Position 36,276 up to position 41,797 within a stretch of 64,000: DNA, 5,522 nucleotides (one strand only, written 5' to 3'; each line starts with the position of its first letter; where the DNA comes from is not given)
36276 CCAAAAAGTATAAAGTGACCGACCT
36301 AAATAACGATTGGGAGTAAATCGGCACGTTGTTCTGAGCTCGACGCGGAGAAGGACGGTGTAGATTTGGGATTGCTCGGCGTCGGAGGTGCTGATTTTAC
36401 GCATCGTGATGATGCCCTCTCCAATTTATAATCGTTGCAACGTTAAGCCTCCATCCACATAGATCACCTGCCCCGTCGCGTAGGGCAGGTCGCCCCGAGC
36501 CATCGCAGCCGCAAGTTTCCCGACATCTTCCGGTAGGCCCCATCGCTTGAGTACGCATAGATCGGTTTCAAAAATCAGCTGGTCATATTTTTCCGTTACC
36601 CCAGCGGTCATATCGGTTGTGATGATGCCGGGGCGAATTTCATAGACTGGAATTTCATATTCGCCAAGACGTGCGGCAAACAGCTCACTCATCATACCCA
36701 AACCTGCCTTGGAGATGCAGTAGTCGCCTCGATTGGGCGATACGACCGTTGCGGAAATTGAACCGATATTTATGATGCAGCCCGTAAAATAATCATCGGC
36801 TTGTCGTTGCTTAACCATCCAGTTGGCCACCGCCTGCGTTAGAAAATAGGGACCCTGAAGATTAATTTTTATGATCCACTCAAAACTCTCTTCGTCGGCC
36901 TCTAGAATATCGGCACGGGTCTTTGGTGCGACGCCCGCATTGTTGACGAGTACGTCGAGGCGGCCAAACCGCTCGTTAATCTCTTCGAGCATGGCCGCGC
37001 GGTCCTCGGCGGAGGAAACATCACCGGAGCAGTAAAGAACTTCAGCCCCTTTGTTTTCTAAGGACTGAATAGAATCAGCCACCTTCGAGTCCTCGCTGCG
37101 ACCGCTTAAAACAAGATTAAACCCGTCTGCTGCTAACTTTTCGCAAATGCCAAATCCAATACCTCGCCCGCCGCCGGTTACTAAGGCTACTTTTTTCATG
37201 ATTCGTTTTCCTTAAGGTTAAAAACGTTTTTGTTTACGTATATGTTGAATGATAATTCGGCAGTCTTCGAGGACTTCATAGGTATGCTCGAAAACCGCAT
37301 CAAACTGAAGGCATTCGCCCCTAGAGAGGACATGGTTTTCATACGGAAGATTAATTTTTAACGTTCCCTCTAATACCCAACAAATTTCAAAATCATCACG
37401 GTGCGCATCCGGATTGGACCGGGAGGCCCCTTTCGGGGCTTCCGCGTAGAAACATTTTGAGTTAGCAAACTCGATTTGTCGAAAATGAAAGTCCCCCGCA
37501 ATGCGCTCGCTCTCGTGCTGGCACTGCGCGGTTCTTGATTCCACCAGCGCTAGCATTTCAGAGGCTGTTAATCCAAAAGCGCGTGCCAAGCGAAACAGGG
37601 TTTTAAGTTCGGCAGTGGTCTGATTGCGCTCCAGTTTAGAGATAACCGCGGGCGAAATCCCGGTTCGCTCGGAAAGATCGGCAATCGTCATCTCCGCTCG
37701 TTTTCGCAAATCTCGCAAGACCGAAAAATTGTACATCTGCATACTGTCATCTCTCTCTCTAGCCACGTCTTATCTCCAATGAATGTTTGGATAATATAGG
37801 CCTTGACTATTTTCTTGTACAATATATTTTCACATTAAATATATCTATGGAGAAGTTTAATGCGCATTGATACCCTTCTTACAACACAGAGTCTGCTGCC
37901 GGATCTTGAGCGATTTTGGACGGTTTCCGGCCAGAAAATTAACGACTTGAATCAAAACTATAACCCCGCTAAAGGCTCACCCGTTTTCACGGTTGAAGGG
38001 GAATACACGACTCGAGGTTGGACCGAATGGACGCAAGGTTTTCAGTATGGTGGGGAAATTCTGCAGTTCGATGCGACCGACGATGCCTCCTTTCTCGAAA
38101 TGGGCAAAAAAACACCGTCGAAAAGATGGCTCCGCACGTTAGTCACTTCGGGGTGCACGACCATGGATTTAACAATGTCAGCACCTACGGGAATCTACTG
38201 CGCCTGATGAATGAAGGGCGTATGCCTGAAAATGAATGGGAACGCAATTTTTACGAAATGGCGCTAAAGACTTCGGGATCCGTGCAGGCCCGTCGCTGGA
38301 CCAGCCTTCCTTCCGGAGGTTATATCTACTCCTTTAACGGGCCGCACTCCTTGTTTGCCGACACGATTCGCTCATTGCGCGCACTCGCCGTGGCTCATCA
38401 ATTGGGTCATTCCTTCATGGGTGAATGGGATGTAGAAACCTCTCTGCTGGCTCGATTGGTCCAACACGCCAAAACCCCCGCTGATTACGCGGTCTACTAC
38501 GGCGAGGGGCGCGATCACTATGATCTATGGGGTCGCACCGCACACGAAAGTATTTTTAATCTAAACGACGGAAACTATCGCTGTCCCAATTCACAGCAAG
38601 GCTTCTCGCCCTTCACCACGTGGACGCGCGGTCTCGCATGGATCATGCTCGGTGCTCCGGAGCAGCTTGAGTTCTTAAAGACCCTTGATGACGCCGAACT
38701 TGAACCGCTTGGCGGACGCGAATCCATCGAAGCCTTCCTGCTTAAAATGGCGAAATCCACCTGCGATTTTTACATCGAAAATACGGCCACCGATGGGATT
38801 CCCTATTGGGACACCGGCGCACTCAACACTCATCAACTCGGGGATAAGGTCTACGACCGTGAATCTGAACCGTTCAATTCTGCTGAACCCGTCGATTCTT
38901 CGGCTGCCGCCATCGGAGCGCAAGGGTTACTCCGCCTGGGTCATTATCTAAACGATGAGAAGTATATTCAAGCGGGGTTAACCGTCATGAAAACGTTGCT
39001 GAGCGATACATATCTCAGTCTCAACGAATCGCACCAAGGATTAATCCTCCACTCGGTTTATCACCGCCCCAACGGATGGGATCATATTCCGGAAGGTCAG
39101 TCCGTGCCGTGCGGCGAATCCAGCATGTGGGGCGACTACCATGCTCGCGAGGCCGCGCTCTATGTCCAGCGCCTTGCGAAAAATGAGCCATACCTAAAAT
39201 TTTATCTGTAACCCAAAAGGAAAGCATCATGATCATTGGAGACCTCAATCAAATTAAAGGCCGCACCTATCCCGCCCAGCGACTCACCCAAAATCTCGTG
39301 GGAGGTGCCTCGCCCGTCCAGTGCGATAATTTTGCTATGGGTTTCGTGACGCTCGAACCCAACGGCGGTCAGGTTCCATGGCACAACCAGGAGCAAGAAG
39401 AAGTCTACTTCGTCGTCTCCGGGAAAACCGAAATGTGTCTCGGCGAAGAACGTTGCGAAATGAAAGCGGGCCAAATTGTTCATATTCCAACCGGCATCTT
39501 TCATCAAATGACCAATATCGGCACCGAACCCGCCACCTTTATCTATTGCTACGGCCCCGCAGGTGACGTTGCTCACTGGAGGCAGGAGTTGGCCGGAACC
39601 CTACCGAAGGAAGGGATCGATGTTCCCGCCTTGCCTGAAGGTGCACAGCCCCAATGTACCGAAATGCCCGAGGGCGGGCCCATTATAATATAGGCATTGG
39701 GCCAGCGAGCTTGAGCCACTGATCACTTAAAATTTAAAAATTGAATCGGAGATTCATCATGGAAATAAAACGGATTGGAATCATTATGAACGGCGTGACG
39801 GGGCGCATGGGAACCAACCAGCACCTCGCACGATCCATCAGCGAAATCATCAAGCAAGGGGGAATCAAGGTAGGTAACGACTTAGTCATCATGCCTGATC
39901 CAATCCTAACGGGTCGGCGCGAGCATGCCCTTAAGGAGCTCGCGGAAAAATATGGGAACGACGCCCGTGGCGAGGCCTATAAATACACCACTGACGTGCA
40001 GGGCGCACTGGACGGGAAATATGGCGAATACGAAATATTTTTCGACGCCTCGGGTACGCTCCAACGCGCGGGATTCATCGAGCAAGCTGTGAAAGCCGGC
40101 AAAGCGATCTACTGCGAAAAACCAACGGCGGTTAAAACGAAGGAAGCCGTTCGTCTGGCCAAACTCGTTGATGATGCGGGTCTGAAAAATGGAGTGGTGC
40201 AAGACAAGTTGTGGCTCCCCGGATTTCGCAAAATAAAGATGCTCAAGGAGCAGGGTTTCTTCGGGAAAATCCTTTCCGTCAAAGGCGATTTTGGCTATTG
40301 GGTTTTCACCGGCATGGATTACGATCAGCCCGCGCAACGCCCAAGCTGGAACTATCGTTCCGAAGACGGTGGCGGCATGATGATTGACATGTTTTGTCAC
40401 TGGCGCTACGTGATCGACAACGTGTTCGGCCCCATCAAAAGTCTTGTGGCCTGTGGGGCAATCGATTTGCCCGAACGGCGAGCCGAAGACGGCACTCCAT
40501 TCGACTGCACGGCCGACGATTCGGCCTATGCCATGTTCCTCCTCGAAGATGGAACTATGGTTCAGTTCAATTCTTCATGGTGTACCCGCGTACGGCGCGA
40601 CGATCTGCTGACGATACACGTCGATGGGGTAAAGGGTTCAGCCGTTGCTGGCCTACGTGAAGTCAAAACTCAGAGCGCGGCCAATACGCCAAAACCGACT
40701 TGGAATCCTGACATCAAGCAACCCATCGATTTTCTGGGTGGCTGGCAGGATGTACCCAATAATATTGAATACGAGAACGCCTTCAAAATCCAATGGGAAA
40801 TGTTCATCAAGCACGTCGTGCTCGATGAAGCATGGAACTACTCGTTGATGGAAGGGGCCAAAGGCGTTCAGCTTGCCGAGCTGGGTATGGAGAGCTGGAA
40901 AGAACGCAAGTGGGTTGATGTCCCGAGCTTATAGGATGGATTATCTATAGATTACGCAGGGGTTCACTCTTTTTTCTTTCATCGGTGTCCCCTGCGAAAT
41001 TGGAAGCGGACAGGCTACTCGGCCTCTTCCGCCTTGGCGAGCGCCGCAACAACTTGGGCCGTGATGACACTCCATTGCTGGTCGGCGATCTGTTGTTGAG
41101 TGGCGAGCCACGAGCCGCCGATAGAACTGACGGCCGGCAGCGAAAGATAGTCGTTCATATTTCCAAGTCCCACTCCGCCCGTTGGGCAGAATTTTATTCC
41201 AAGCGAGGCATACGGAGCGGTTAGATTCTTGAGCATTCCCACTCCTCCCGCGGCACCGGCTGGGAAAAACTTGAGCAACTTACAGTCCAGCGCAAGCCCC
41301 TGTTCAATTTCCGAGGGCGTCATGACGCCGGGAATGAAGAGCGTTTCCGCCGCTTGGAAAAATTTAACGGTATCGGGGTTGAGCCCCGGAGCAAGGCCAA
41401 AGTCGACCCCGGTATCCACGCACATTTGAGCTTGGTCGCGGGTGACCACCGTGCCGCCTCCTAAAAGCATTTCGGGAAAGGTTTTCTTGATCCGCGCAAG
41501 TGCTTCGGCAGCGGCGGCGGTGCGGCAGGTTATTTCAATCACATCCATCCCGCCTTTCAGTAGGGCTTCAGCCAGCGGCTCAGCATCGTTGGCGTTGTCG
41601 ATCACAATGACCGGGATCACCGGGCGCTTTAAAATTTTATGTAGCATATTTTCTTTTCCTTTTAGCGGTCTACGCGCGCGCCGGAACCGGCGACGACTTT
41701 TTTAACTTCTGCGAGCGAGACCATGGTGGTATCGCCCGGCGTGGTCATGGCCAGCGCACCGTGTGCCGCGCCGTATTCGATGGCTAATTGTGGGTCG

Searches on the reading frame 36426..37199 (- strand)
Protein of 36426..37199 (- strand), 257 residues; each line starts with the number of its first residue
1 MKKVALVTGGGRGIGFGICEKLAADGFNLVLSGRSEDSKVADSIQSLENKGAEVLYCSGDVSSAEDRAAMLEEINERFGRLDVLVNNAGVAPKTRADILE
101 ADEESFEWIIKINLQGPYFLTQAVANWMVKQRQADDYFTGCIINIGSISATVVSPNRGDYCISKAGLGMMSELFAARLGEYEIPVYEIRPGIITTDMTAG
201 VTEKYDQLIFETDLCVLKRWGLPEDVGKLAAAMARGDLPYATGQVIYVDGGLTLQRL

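Call 10: search_protein_families(library=ncbifam, proteins=[window:36426-37199:-], max_evalue=0.00001)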
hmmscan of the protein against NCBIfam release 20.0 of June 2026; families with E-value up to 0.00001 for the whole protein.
window:36426-37199:- (257 aa): 227 families (the best 25 are shown)
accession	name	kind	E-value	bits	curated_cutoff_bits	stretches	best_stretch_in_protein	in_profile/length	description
NF009386.0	PRK12745.1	equivalog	9.1e-105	349.4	250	1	1-257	4-259/259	3-ketoacyl-ACP reductase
NF005559.1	PRK07231.1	subfamily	6.6e-54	183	215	1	2-253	4-248/249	glucose 1-dehydrogenase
TIGR01830.1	3oxo_ACP_reduc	equivalog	2.1e-52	178.2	297.75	1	5-252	1-238/239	3-oxoacyl-[acyl-carrier-protein] reductase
NF004198.0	PRK05653.1-3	equivalog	1.6e-48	165.3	296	1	2-253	7-247/248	3-oxoacyl-ACP reductase FabG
TIGR02415.1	23BDH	subfamily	1.4e-45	155.7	304.35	1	3-253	1-252/254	acetoin reductase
NF009466.0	PRK12826.1-2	subfamily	4.4e-45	154.1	222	1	1-253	2-245/248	3-oxoacyl-ACP reductase FabG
NF004778.0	PRK06124.1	equivalog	9.8e-45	152.9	303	1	3-254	12-254/256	SDR family oxidoreductase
NF004197.0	PRK05653.1-1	equivalog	7.2e-44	150.3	332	1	2-254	7-248/249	3-oxoacyl-ACP reductase FabG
NF053807.1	RhamDHLra1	equivalog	3.3e-42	144.9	400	1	2-252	4-247/252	L-rhamnose 1-dehydrogenase Lra1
NF005067.0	PRK06484.1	equivalog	1.2e-41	142.9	713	1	2-253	9-252/524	short chain dehydrogenase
NF006070.0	PRK08213.1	subfamily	1.2e-41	142.9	279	1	3-253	13-257/259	gluconate 5-dehydrogenase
NF005893.0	PRK07856.1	equivalog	2.1e-41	141.9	255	1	2-251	9-240/255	SDR family oxidoreductase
NF005488.0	PRK07097.1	equivalog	1.4e-40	139.1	369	1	3-252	11-257/266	gluconate 5-dehydrogenase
NF004791.0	PRK06138.1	equivalog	1.9e-40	138.8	312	1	2-254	5-251/252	SDR family oxidoreductase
NF009384.0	PRK12743.1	equivalog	2.1e-40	138.6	264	1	1-254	5-249/258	SDR family oxidoreductase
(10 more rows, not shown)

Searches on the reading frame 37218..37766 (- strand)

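Call 10: search_protein_families(library=ncbifam, proteins=[window:37218-37766:-], max_evalue=0.00001)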
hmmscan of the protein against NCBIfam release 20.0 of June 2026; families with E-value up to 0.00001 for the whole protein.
window:37218-37766:- (182 aa): 3 families
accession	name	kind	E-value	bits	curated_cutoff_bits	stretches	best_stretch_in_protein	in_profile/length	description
TIGR03070.1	couple_hipB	subfamily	7.2e-09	35.5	71.65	1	16-67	6-57/58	type II toxin-antitoxin system Y4mF family antitoxin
NF007408.0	PRK09943.1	equivalog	7.3e-07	28.9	211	0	17-76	12-71/185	HTH-type transcriptional regulator PuuR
NF007271.0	PRK09726.1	equivalog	6.4e-06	26.1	79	1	16-69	16-69/88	type II toxin-antitoxin system antitoxin HipB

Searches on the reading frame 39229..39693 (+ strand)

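Call 10: search_protein_families(library=ncbifam, proteins=[window:39229-39693:+], max_evalue=0.00001)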
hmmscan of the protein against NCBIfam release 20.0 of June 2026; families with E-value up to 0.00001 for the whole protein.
window:39229-39693:+ (154 aa): 3 families
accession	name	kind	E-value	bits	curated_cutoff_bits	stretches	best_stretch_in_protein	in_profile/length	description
TIGR03214.2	ura-cupin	equivalog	8.5e-07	28.7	200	1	27-106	39-120/249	(S)-ureidoglycine aminohydrolase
NF040771.1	AAH_UGLYAH2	exception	9.2e-07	28.3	350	1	32-106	60-135/267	bifunctional allantoicase/(S)-ureidoglycine aminohydrolase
NF008376.0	PRK11171.1-5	equivalog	3.6e-06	26.3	338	1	33-106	66-140/278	(S)-ureidoglycine aminohydrolase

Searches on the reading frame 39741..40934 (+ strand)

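Call 10: search_protein_families(library=ncbifam, proteins=[window:39741-40934:+], max_evalue=0.00001)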
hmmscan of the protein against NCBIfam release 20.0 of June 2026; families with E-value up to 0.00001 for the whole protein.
window:39741-40934:+ (397 aa): 3 families
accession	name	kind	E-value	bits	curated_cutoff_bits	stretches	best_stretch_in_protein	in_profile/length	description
TIGR04380.1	myo_inos_iolG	equivalog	5.3e-13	48.5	355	1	101-392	69-329/330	inositol 2-dehydrogenase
NF052479.1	LevoglcsnDh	equivalog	2.3e-09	36.5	650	1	115-251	92-224/386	levoglucosan dehydrogenase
NF008607.0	PRK11579.1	subfamily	1.5e-06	27.5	330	1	113-235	81-195/346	oxidoreductase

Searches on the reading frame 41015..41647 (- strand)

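Call 10: search_protein_families(library=ncbifam, proteins=[window:41015-41647:-], max_evalue=0.00001)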
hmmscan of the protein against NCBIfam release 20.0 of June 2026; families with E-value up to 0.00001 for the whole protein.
window:41015-41647:- (210 aa): 8 families
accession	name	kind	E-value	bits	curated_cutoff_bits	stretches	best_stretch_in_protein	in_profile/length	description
NF004325.0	PRK05718.1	subfamily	4.8e-66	222.1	241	1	5-206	12-211/213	keto-hydroxyglutarate-aldolase/keto-deoxy-phosphogluconate aldolase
TIGR01182.1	eda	subfamily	8.1e-64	214.7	156.05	1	6-204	6-202/204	bifunctional 4-hydroxy-2-oxoglutarate aldolase/2-dehydro-3-deoxy-phosphogluconate aldolase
NF004673.0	PRK06015.1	equivalog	3.5e-50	170.8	320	1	5-202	11-207/212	2-dehydro-3-deoxy-phosphogluconate aldolase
NF005673.0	PRK07455.1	equivalog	3.5e-36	124.4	232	1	5-202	10-205/213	bifunctional 4-hydroxy-2-oxoglutarate aldolase/2-dehydro-3-deoxy-phosphogluconate aldolase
NF041633.1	trifunc_aldol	exception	8.4e-35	120.2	700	1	2-207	3-218/580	KHG/KDPG aldolase/sugar kinase fusion protein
NF005119.0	PRK06552.1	subfamily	1.5e-28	99.7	238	1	2-197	7-200/213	bifunctional 2-keto-4-hydroxyglutarate aldolase/2-keto-3-deoxy-6-phosphogluconate aldolase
NF005499.0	PRK07114.1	equivalog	1.4e-26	93.7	275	1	3-207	11-218/223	bifunctional 4-hydroxy-2-oxoglutarate aldolase/2-dehydro-3-deoxy-phosphogluconate aldolase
NF006600.0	PRK09140.1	subfamily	4.5e-20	71.8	207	1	17-203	20-204/210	2-dehydro-3-deoxy-6-phosphogalactonate aldolase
